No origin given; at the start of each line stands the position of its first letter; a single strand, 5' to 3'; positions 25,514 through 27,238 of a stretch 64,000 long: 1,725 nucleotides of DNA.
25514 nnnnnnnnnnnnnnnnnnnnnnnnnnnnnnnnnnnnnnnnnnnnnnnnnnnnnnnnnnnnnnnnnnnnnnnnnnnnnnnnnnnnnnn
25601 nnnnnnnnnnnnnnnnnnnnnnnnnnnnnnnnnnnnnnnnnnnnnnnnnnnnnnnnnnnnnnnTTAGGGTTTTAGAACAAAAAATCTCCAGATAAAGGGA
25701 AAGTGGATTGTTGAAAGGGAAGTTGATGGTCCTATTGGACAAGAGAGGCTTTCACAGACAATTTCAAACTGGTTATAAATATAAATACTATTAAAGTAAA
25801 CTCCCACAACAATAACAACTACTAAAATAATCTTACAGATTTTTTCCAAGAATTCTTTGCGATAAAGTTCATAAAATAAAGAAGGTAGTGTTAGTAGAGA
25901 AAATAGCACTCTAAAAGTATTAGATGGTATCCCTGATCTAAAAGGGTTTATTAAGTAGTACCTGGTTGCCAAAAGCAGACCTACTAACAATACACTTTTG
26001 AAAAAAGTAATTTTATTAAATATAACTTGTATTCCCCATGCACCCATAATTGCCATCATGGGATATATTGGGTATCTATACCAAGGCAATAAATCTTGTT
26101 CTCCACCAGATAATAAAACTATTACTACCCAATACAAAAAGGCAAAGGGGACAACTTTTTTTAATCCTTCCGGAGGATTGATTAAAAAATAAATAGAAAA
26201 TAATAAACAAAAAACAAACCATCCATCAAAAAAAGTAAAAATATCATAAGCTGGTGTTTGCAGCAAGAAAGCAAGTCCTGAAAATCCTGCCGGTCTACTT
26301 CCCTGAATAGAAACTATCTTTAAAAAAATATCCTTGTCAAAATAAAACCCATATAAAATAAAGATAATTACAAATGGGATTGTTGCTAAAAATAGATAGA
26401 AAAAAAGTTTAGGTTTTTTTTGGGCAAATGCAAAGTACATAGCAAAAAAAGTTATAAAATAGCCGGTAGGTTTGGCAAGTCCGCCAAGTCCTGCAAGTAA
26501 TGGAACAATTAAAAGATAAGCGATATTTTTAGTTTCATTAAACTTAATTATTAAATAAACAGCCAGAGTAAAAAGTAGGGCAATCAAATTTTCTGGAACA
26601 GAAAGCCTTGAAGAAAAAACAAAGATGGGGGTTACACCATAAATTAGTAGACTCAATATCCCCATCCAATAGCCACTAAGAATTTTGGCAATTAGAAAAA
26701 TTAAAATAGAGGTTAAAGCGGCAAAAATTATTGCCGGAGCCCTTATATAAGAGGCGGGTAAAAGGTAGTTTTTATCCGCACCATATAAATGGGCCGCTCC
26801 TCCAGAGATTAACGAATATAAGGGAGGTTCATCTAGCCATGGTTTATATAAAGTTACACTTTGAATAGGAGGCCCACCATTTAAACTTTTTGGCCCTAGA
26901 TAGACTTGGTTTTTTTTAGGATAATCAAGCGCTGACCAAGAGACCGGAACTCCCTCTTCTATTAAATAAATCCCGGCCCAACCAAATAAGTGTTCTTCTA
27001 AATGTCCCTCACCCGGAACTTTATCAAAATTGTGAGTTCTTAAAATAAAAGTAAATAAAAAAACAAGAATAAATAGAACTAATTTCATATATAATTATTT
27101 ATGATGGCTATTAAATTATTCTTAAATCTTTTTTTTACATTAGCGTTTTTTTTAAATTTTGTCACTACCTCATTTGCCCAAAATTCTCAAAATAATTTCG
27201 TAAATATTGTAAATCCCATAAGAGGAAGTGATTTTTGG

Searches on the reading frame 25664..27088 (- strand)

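Call 52: search_protein_families(library=pfam, proteins=[window:25664-27088:-], max_evalue=0.0001)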
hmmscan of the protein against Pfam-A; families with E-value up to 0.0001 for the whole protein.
window:25664-27088:- (474 aa): 1 family
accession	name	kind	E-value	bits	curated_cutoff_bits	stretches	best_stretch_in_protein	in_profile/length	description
PF13231.12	PMT_2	-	2.5e-13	51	26.1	1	114-239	23-154/160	Dolichyl-phosphate-mannose-protein mannosyltransferase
